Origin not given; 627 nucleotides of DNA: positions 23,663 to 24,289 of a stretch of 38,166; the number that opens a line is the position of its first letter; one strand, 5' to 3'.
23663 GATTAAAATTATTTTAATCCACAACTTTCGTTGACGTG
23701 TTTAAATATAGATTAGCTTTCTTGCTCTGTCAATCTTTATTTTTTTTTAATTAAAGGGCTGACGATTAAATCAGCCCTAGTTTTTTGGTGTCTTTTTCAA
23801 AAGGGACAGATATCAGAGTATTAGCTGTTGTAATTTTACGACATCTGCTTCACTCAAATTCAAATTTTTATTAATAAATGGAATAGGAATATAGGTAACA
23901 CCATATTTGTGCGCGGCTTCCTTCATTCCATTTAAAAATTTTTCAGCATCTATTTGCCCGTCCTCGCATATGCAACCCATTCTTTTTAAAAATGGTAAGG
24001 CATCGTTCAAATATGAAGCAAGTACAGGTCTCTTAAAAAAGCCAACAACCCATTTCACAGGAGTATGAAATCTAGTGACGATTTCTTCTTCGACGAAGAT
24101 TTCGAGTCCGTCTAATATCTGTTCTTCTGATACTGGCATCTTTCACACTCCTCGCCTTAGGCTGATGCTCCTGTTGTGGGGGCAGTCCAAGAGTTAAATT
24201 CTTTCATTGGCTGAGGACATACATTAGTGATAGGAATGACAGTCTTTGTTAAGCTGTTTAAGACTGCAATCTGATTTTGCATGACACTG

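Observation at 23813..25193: Reverse-oriented cassette between tail and lysis modules: sigma-r4-like regulator, glycine-zipper/coiled-coil membrane protein and a 108-aa unknown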

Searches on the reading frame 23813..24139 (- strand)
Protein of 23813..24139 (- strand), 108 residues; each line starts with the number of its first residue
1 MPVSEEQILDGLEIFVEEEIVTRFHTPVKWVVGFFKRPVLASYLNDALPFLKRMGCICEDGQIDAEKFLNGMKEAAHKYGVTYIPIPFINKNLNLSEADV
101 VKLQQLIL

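Call 4: search_protein_families(library=pfam, proteins=[window:23813-24139:-], max_evalue=1)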
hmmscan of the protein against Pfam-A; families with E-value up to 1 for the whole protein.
window:23813-24139:- (108 aa): 1 family
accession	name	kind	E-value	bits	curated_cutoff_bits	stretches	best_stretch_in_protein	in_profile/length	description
PF07531.19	TAFH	-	0.033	14.6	27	0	23-54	43-74/90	NHR1 homology to TAF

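Call 5: search_protein_families(library=phrogs, proteins=[window:23813-24139:-], max_evalue=0.1)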
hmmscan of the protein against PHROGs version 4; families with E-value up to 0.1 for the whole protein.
window:23813-24139:- (108 aa): 0 families

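Call 8: search_protein_families(library=ncbifam, proteins=[window:23813-24139:-], max_evalue=0.1)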
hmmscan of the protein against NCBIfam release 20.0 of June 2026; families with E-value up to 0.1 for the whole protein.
window:23813-24139:- (108 aa): 0 families

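Call 11: find_homologous_proteins(query=window:23813-24139:-)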
Query window:23813-24139:- (108 aa): 2 proteins with E <= 0.001 among 2 candidates.
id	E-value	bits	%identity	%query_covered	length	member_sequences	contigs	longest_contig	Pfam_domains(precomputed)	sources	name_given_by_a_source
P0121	8.6e-66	237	100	100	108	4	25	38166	-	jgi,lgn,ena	-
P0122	5.8e-58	212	87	100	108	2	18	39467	-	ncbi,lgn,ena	-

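Call 24: search_protein_families(library=padloc, proteins=[window:23813-24139:-], max_evalue=1)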
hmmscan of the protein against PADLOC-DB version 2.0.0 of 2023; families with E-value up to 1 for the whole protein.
window:23813-24139:- (108 aa): 0 families

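Call 30: search_solved_structures(query=A2, max_evalue=5)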
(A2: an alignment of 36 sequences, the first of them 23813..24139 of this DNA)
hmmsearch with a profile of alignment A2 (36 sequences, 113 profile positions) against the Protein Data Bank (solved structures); distinct sequences matched with E-value up to 5: 17.
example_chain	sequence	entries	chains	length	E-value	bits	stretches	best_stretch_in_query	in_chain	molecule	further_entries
3fh3_A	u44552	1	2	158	0.016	18.8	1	47-97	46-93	putative ECF-type sigma factor negative effector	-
3ja6_H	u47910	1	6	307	0.14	15.7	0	49-112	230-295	Methyl-accepting chemotaxis protein 2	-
2ch7_B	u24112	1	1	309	0.14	15.7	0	49-112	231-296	METHYL-ACCEPTING CHEMOTAXIS PROTEIN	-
3fgg_A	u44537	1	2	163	0.25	14.9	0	46-82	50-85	uncharacterized protein BCE2196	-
2ch7_A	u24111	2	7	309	0.25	14.9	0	52-112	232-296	METHYL-ACCEPTING CHEMOTAXIS PROTEIN | Methyl-accepting chemotaxis protein 2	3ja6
6kzj_A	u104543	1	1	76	0.3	14.6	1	34-79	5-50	Ankyrin-2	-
6qq4_A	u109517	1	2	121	0.74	13.4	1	46-86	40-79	General odorant-binding protein 28a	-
2vug_A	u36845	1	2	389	1.1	12.9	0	80-111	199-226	PAB1020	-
3wu1_B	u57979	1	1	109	1.4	12.5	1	1-25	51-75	Protein C-ets-1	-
1k78_B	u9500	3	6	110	1.4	12.5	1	1-25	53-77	C-ets-1 Protein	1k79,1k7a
5zmc_B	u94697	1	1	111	1.4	12.5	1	1-25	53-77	Protein C-ets-1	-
4lg0_B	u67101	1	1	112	1.4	12.4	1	1-25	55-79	Protein C-ets-1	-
4bqa_A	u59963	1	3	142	1.5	12.4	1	1-26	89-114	PROTEIN C-ETS-2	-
2stt_A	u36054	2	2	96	1.6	12.3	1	1-25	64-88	ETS1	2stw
6da1_A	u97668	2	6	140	2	11.9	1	1-25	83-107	Protein C-ets-1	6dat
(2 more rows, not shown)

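Call 47: predict_structure(alignment_id=A4)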
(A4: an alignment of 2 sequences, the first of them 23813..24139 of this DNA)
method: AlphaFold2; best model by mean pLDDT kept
length: 108 residues; sequences in the alignment: 2
mean_pLDDT: 45.2   pTM: 0.38
mean pLDDT of the five models: 45.2, 43.8, 42.5, 40.9, 40.8
residues with pLDDT >= 90: 0; 70-90: 0; 50-70: 44; < 50: 64
segments of 3 or more residues with pLDDT < 50: 13-42, 80-108
pLDDT, mean of each block of 10 residues (from residue 1): 57 39 31 41 55 56 55 58 36 34 31
secondary structure, 60 per line:
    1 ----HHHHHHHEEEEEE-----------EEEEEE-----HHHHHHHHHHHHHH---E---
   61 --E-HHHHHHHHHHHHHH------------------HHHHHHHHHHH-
elements in order: H5-11 E12-17 E29-34 H40-53 H65-78 H97-107

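Call 62: search_protein_families(library=pfam, alignment_id=A2, max_evalue=0.05)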
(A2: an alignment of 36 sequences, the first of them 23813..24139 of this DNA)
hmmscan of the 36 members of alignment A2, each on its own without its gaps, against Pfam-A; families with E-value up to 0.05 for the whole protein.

A. member 1, window:23813-24139:- (108 aa): 1 family
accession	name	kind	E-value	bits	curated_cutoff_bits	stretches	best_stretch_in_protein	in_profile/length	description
PF07531.19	TAFH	-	0.033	14.6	27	0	23-54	43-74/90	NHR1 homology to TAF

B. families by the number of members that match (of 36 scanned): 6 families
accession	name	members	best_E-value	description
PF25303.1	DUF7879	1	0.0039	Family of unknown function (DUF7879)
PF04392.18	ABC_sub_bind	1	0.0046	ABC transporter substrate binding protein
PF12763.14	EH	1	0.0089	EH domain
PF07531.19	TAFH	1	0.033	NHR1 homology to TAF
PF13604.12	AAA_30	1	0.034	AAA domain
PF22205.1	Csm6_6H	1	0.041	Csm6 6H domain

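Call 63: search_protein_families(library=phrogs, alignment_id=A2, max_evalue=0.01)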
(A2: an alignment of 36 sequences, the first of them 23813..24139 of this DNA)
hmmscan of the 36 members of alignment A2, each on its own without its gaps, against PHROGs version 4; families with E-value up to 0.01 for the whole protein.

A. member 1, window:23813-24139:- (108 aa): 0 families

B. families by the number of members that match (of 36 scanned): 1 family
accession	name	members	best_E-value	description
phrog_2244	-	1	0.0061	tRNA nucleotidyltransferase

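Call 81: search_solved_structures(query=A2, max_evalue=0.3, show_alignments=2)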
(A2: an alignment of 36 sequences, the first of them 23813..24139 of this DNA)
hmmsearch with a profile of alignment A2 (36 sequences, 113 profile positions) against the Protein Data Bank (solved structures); distinct sequences matched with E-value up to 0.3: 6.
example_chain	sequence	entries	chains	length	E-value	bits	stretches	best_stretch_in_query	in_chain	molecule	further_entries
3fh3_A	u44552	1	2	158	0.016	18.8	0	47-97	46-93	putative ECF-type sigma factor negative effector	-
3ja6_H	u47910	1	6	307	0.14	15.7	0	49-112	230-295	Methyl-accepting chemotaxis protein 2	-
2ch7_B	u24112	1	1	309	0.14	15.7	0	49-112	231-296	METHYL-ACCEPTING CHEMOTAXIS PROTEIN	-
3fgg_A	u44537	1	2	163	0.25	14.9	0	46-82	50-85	uncharacterized protein BCE2196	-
2ch7_A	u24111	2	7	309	0.25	14.9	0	52-112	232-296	METHYL-ACCEPTING CHEMOTAXIS PROTEIN | Methyl-accepting chemotaxis protein 2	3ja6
6kzj_A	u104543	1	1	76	0.3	14.6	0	34-79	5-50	Ankyrin-2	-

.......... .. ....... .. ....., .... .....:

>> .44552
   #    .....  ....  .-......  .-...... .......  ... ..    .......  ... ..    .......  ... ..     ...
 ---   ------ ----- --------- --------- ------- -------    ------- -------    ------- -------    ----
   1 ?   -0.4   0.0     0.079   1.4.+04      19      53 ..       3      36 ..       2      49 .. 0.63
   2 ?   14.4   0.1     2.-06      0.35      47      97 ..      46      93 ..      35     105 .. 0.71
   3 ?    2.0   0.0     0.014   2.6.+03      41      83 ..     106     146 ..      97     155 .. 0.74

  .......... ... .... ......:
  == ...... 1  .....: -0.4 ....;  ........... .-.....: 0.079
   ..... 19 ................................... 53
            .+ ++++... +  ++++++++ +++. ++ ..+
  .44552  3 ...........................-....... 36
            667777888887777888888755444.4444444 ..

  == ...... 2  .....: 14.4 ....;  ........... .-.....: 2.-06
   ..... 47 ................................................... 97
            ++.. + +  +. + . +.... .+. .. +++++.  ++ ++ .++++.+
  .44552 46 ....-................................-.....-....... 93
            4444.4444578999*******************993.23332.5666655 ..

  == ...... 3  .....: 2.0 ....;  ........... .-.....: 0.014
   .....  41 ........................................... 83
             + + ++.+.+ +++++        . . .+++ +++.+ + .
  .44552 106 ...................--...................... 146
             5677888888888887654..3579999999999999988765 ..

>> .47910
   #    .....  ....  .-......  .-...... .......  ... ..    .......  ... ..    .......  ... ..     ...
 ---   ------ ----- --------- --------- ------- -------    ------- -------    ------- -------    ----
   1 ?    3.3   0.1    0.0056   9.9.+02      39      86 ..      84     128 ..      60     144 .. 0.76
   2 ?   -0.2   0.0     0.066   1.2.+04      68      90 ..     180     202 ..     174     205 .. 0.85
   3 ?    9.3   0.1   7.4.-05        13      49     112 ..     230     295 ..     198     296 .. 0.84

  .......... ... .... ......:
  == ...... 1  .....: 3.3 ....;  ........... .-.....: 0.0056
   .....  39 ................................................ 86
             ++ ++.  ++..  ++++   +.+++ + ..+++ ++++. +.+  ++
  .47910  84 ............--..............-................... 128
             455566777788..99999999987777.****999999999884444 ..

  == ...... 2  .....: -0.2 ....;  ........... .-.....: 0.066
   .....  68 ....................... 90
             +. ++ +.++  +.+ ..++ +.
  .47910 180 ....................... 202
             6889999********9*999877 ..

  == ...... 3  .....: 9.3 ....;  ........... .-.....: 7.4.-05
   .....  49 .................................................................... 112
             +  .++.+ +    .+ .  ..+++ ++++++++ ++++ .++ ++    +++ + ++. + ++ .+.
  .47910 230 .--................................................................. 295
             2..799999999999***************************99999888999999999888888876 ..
